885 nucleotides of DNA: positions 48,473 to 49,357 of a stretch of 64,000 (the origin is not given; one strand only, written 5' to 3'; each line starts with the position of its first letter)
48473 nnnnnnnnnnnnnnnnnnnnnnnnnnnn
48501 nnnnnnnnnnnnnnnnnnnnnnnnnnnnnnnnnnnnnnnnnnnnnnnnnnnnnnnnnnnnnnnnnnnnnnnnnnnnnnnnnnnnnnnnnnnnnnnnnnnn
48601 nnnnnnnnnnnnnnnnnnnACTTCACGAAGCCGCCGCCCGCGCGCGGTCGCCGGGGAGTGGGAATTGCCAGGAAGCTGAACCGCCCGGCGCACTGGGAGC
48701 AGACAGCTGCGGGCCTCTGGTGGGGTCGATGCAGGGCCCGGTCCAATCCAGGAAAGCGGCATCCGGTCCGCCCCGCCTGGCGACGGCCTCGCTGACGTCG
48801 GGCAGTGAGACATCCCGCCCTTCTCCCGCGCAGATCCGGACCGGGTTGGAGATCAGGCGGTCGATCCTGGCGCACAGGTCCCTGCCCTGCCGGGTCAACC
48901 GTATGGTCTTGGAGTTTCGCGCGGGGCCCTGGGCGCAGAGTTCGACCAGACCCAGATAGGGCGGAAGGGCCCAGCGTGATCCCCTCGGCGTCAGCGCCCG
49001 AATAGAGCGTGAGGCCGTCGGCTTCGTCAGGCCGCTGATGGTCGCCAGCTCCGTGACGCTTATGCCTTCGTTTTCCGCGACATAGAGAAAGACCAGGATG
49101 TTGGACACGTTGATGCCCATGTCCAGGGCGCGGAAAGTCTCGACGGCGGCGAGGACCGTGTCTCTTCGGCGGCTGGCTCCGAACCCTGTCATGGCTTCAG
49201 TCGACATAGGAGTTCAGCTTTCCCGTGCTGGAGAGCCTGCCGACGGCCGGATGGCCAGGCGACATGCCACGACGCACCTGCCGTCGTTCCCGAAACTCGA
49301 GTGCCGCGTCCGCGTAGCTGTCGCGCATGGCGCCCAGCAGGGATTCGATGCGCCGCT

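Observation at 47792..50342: Kinase-less regulatory cassette: 75-aa unknown protein + MarR-like + atypical OmpR regulator, divergent from an ArsR-like gene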

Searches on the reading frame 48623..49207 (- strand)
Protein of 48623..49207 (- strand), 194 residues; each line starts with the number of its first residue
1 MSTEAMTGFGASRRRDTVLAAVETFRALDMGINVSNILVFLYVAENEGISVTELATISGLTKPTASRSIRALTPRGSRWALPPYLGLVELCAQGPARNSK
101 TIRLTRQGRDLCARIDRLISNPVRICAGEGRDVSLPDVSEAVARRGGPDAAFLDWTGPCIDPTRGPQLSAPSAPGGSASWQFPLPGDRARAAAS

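Call 3: search_protein_families(library=pfam, proteins=[window:48623-49207:-], max_evalue=0.1)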
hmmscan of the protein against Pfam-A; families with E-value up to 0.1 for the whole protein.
window:48623-49207:- (194 aa): 8 families
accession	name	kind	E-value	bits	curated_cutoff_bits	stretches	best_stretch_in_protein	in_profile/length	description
PF12802.13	MarR_2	-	1.3e-06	28.9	27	1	31-73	2-45/61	MarR family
PF09339.16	HTH_IclR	-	8e-05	22.8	22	1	45-76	14-46/52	IclR helix-turn-helix domain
PF13412.12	HTH_24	-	9.3e-05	22.4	21.9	1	42-73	11-42/48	Winged helix-turn-helix DNA-binding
PF01047.28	MarR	-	0.0011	19.2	24.6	1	43-73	12-42/59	MarR family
PF01978.25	TrmB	-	0.0077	16.5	25.6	1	29-76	3-50/68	Sugar-specific transcriptional regulator TrmB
PF12840.13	HTH_20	-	0.023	15.1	27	1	39-72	9-42/51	Helix-turn-helix domain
PF25213.1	HVO_A0261_N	-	0.078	13.3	35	0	43-76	19-52/86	HVO_A0261 N-terminal domain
PF13730.12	HTH_36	-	0.084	13.1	25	0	44-73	18-50/55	Helix-turn-helix domain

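Call 4: search_protein_families(library=ncbifam, proteins=[window:48623-49207:-], max_evalue=0.1)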
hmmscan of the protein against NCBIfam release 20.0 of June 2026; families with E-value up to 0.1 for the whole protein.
window:48623-49207:- (194 aa): 3 families
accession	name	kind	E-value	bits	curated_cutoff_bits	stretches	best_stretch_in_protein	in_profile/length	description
TIGR01884.1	cas_HTH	subfamily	0.0026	17.2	60.2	1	22-73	130-181/202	CRISPR-associated CARF protein Csa3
NF053756.1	MreA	equivalog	0.013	15.3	100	1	21-74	6-57/110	MreA family transcriptional regulator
NF033788.1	HTH_metalloreg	subfamily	0.038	13.8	55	1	41-73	18-50/77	metalloregulator ArsR/SmtB family transcription factor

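Call 15: find_homologous_proteins(query=window:48623-49207:-, max_evalue=0.001)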
Query window:48623-49207:- (194 aa): 33 proteins with E <= 0.001 among 623 candidates.
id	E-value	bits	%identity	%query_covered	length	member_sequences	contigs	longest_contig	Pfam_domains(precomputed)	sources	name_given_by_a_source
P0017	1.1e-113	395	93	100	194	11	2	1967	PF12802.14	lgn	-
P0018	1.2e-113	395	93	100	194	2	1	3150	PF12802.14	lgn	-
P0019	3.4e-105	368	89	100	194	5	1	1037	PF12802.14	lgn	-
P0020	6.0e-97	341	84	99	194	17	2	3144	PF12802.14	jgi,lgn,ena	jgi:DNA-binding MarR family transcriptional regulator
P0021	3.2e-94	332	83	99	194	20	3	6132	-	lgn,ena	-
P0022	6.0e-94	331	84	99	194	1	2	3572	PF12802.14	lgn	-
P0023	6.7e-92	324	81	99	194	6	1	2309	PF12802.14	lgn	-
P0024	2.3e-90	319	80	100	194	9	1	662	PF09339.17,PF12802.14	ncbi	-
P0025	5.5e-89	315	79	100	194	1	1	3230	PF12802.14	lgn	-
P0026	1.7e-47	180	76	58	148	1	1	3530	PF12802.14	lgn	-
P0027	1.4e-40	157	69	56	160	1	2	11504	PF12802.14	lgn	-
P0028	9.5e-40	154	65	57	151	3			PF09339.17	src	-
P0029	2.2e-38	150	53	75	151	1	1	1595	PF12802.14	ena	-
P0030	1.5e-35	141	57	65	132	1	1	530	-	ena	-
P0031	5.0e-35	139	57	64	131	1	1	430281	PF13412.13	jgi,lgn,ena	jgi:DNA-binding MarR family transcriptional regulator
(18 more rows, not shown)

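Call 27: search_protein_families(library=phrogs, proteins=[window:48623-49207:-], max_evalue=1)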
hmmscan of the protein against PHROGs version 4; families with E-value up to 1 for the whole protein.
window:48623-49207:- (194 aa): 3 families
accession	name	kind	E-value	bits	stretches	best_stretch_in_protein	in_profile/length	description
phrog_9665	-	transcription regulation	1.1e-13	52.1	1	18-119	16-115/118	transcriptional regulator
phrog_16802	-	unknown function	0.25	12.2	1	34-61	19-45/74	-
phrog_27145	-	unknown function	0.29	12.5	1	80-137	20-77/170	-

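Call 28: search_protein_families(library=padloc, proteins=[window:48623-49207:-], max_evalue=1)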
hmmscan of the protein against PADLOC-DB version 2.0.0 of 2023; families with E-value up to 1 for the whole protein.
window:48623-49207:- (194 aa): 4 families
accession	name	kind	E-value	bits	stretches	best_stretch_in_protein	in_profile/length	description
PDLC01438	Csa3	-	0.0051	14.9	1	21-89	138-190/305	"CAS-I,CAS-II,CAS-III,CAS-IV,CAS-V,CAS-VI; associated_signaling"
PDLC01879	CARF3--CARF_TM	-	0.031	11.9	1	33-111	155-216/222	-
PDLC01434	CasR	-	0.048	11.5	1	28-73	122-166/191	"CAS-I,CAS-II,CAS-III,CAS-IV,CAS-V,CAS-VI; associated_signaling"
PDLC01044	Csa3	-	0.053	11.4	1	31-76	133-177/194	Type I-A associated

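Call 35: search_solved_structures(query=window:48623-49207:-, max_evalue=1, show_alignments=2)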
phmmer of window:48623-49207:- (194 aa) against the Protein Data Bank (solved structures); distinct sequences matched with E-value up to 1: 7.
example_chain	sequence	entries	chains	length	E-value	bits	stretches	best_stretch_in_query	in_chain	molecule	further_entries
7onh_A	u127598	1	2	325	0.0081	19.2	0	13-83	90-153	SAKe6BE-L3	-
7xl9_A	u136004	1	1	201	0.084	15.8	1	31-114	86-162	Transcriptional regulator, MarR family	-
1a9n_A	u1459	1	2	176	0.44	13.5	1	107-143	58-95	U2A'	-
7krh_A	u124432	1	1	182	0.76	12.7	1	27-83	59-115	Transcriptional regulator, MarR family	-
5mqf_W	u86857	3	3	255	0.78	12.7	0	107-143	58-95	U2 small nuclear ribonucleoprotein A'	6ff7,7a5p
5o9z_z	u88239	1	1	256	0.79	12.7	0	107-143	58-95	U2 small nuclear ribonucleoprotein A'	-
7kki_A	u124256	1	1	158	0.99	12.3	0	28-83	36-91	Transcriptional regulator, MarR family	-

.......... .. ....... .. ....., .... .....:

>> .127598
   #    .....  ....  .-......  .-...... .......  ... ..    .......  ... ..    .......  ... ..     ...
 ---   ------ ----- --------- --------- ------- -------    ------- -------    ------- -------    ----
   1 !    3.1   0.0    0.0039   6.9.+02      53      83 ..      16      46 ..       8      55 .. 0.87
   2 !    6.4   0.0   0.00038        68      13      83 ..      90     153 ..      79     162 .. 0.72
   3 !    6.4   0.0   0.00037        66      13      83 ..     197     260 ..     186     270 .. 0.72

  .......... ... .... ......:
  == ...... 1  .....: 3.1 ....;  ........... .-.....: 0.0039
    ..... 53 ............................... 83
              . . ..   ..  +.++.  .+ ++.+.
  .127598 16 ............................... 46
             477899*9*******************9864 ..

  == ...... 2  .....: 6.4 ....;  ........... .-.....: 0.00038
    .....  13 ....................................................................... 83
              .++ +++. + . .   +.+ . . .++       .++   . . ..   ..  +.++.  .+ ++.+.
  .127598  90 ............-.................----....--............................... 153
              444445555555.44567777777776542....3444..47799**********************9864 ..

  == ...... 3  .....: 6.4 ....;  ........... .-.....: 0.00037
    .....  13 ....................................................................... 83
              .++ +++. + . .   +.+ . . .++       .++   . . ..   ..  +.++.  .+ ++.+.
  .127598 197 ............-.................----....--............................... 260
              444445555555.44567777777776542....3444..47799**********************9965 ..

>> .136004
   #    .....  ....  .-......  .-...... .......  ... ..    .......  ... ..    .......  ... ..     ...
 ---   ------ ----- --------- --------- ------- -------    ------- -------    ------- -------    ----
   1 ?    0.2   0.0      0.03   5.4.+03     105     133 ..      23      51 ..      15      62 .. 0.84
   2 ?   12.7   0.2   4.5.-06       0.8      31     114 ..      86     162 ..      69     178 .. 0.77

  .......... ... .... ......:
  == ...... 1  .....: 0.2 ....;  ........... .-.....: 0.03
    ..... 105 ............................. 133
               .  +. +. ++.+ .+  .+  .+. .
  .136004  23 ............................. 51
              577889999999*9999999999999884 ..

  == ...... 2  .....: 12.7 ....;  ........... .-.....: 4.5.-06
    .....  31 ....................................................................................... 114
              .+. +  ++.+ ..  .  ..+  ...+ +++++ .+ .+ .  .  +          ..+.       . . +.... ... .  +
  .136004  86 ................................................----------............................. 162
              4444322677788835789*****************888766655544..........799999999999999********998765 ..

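Call 87: search_solved_structures(query=A6, max_evalue=0.01)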
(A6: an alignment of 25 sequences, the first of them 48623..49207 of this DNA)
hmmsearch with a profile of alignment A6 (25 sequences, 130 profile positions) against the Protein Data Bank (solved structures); distinct sequences matched with E-value up to 0.01: 37.
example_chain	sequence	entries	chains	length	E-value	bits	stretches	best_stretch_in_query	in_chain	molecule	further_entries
4mnu_A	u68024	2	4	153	2.7e-06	30.2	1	26-109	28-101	SlyA-like transcription regulator | MarR family transcriptional regulator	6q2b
1lj9_A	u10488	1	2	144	9.2e-06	28.5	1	25-114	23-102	transcriptional regulator SlyA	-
7kym_A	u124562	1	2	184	6.9e-05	25.6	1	46-113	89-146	MarR family transcriptional regulator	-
5dd8_A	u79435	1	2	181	8.9e-05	25.3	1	41-112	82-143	Transcriptional regulator, MarR family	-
2fbk_A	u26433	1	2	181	9e-05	25.3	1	41-112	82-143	transcriptional regulator, MarR family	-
7xl9_A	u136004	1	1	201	9.3e-05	25.2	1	41-112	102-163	Transcriptional regulator, MarR family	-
8ylm_A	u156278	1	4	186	9.6e-05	25.2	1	41-112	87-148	Transcriptional regulator, MarR family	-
3cjn_A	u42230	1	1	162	0.00017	24.4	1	28-116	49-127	Transcriptional regulator, MarR family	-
5eri_A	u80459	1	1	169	0.0002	24.1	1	28-73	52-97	MarR family transcriptional regulator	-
3bpv_A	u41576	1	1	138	0.00038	23.2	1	28-108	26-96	Transcriptional regulator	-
3bpx_A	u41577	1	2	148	0.00045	23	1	28-108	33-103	Transcriptional regulator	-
4i98_B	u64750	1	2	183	0.00054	22.8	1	30-88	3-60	Segregation and condensation protein B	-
3cdh_A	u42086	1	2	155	0.00072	22.3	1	29-117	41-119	Transcriptional regulator, MarR family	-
7l1i_A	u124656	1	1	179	0.00075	22.3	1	47-115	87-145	MarR family multidrug resistance pump transcriptional regulator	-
2nyx_A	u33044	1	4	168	0.0013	21.5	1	21-119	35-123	Probable transcriptional regulatory protein, Rv1404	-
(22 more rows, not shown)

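Call 88: search_protein_families(library=pfam, alignment_id=A6, max_evalue=0.01)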
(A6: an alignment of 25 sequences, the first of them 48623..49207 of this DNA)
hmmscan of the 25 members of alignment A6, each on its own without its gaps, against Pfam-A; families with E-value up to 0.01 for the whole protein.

A. member 1, window:48623-49207:- (194 aa): 5 families
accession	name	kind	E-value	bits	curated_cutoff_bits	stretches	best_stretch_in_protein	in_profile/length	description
PF12802.13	MarR_2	-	1.3e-06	28.9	27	1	31-73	2-45/61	MarR family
PF09339.16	HTH_IclR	-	8e-05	22.8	22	1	45-76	14-46/52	IclR helix-turn-helix domain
PF13412.12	HTH_24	-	9.3e-05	22.4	21.9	1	42-73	11-42/48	Winged helix-turn-helix DNA-binding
PF01047.28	MarR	-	0.0011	19.2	24.6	1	43-73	12-42/59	MarR family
PF01978.25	TrmB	-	0.0077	16.5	25.6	0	29-76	3-50/68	Sugar-specific transcriptional regulator TrmB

B. families by the number of members that match (of 25 scanned): 11 families
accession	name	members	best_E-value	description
PF12802.13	MarR_2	24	4.1e-08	MarR family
PF01047.28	MarR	17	5e-06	MarR family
PF09339.16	HTH_IclR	12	3.6e-07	IclR helix-turn-helix domain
PF13412.12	HTH_24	11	3.1e-06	Winged helix-turn-helix DNA-binding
PF12840.13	HTH_20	6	0.00011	Helix-turn-helix domain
PF01978.25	TrmB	3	0.00019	Sugar-specific transcriptional regulator TrmB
PF25213.1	HVO_A0261_N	2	7e-05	HVO_A0261 N-terminal domain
PF13384.12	HTH_23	2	0.0008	Homeodomain-like domain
PF00126.33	HTH_1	1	0.0011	Bacterial regulatory helix-turn-helix protein, lysR family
PF20432.4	Xre-like-HTH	1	0.0081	Antitoxin Xre-like helix-turn-helix domain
PF21988.2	G7C_GBD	1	0.0098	Podovirus tailspike protein Galactose-binding domain-like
